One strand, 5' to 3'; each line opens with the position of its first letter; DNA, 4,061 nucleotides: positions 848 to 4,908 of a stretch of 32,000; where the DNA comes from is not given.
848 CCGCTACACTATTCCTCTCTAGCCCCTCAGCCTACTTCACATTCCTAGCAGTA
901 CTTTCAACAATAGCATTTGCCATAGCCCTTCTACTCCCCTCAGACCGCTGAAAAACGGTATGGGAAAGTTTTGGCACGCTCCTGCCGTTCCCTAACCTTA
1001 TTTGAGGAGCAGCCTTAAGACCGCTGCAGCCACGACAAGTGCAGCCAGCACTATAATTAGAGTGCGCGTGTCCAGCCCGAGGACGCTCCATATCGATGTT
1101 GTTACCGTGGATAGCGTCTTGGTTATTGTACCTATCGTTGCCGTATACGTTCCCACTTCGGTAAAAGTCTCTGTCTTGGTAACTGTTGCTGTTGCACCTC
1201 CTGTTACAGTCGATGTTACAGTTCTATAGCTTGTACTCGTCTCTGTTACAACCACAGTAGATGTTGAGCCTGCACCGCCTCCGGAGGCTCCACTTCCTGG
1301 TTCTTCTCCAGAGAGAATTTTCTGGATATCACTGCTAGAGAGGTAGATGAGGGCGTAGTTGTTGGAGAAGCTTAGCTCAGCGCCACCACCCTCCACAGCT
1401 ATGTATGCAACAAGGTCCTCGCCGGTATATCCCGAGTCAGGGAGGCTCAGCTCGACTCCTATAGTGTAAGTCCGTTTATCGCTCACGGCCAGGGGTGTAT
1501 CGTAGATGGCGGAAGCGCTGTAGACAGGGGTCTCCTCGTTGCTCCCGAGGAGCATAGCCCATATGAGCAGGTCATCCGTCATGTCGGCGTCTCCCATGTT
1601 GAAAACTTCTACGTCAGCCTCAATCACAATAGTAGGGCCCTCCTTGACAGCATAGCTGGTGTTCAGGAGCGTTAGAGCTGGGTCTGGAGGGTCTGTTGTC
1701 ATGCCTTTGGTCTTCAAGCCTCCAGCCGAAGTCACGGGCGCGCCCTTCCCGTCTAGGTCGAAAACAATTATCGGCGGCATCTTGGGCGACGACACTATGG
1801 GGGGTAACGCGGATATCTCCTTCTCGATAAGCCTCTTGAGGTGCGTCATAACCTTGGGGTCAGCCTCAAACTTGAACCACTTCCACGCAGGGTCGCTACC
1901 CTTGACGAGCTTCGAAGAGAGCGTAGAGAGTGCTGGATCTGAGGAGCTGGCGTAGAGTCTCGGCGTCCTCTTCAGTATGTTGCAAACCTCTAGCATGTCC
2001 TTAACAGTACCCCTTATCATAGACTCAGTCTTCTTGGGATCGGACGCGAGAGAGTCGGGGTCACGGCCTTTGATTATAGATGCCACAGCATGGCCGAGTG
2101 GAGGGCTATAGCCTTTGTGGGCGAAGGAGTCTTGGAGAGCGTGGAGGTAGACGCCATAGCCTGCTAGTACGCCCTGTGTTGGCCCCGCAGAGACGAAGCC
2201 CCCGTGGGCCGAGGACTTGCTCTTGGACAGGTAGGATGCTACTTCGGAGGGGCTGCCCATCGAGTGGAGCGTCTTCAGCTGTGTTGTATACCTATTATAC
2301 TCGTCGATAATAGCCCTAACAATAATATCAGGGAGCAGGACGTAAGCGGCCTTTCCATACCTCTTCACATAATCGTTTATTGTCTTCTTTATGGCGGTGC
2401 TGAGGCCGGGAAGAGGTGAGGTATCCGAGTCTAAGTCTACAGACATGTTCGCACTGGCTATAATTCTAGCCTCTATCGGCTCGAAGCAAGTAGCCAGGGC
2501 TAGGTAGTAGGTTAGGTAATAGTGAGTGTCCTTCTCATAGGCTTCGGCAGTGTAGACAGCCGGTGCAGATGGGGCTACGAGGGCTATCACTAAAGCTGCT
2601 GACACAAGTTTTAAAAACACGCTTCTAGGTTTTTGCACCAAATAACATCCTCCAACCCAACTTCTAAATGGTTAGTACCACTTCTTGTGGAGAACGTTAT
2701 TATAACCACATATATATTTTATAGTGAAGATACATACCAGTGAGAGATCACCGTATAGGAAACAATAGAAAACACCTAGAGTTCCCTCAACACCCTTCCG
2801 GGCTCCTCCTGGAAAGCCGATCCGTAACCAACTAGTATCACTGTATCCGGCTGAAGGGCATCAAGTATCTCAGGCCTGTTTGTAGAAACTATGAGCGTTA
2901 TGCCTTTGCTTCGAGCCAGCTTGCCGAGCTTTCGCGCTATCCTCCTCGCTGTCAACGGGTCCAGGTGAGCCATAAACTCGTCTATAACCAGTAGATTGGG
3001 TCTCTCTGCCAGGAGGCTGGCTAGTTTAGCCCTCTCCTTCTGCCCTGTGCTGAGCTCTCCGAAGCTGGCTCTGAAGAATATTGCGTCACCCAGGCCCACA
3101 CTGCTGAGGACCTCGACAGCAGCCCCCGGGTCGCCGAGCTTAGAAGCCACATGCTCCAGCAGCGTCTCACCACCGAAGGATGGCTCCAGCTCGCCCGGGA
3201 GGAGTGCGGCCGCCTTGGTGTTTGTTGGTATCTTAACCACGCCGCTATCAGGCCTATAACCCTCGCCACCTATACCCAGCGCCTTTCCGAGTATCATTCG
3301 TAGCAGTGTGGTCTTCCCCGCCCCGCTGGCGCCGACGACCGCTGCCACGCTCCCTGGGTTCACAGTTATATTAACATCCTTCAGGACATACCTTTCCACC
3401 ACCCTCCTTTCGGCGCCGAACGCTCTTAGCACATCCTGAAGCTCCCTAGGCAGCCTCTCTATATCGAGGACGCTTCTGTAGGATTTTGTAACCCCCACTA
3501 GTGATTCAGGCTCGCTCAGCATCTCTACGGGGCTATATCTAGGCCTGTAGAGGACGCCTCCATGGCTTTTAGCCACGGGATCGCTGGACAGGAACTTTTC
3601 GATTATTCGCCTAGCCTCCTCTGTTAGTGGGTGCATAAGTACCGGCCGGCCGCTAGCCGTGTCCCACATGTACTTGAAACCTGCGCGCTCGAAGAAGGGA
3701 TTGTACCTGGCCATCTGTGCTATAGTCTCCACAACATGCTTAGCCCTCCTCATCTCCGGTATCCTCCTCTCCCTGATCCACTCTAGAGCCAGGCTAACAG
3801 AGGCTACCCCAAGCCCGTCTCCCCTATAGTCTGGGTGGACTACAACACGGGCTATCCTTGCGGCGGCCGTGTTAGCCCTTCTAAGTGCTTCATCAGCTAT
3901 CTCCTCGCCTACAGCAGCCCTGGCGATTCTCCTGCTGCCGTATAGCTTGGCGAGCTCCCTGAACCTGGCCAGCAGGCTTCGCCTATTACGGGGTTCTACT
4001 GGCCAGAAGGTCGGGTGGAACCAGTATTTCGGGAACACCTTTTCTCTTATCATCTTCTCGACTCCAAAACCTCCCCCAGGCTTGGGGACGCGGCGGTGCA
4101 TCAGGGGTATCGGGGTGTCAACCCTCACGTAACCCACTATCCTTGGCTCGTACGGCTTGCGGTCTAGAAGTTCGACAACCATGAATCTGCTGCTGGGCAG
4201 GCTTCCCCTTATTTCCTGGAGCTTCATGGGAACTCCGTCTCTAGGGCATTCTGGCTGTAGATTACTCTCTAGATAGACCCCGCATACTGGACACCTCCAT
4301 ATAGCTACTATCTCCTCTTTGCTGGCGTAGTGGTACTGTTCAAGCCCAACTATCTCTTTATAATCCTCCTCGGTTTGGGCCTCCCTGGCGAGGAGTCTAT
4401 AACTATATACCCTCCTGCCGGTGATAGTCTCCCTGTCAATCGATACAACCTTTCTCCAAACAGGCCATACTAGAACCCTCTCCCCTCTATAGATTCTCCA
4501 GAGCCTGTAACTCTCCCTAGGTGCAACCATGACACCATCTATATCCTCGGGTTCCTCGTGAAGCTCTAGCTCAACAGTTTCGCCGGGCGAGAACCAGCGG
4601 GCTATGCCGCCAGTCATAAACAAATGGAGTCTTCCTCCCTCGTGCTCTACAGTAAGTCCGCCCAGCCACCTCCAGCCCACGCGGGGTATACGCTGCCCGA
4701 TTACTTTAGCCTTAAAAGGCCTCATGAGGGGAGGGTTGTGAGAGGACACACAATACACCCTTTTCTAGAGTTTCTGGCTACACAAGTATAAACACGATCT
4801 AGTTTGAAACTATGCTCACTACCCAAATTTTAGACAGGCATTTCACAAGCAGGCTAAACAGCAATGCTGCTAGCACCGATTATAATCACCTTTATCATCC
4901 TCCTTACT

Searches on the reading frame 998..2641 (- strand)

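Call 7: search_protein_families(library=pfam, proteins=[window:998-2641:-], max_evalue=0.001)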
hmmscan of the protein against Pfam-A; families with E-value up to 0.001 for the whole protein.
window:998-2641:- (547 aa): 1 family
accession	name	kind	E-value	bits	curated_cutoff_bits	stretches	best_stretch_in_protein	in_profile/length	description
PF20551.3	DUF6765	-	9.3e-08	32.5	26.6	1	37-74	3-40/325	Family of unknown function (DUF6765)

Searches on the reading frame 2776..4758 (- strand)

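Call 7: search_protein_families(library=pfam, proteins=[window:2776-4758:-], max_evalue=0.001)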
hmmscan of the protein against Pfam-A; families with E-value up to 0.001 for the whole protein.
window:2776-4758:- (660 aa): 7 families
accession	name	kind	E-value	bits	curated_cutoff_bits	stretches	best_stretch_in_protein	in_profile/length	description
PF00005.33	ABC_tran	-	4.2e-17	63.5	25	1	459-595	1-135/137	ABC transporter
PF13304.12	AAA_21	-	3e-10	41.1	27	1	566-633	235-304/304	AAA domain, putative AbiEii toxin, Type IV TA system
PF13401.12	AAA_22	-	4.1e-06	27.6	27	1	470-628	6-124/130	AAA domain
PF00583.31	Acetyltransf_1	-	2.5e-05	24.9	20.7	1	298-361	58-116/116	Acetyltransferase (GNAT) family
PF13508.13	Acetyltransf_7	-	3.2e-05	24.6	27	1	293-362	21-83/84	Acetyltransferase (GNAT) domain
PF25199.1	nSTAND_NTPase5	-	0.00021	21.5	34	0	440-489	11-61/145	Novel STAND NTPase 5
PF02463.25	SMC_N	-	0.00036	20.5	40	0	568-634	136-204/220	RecF/RecN/SMC N terminal domain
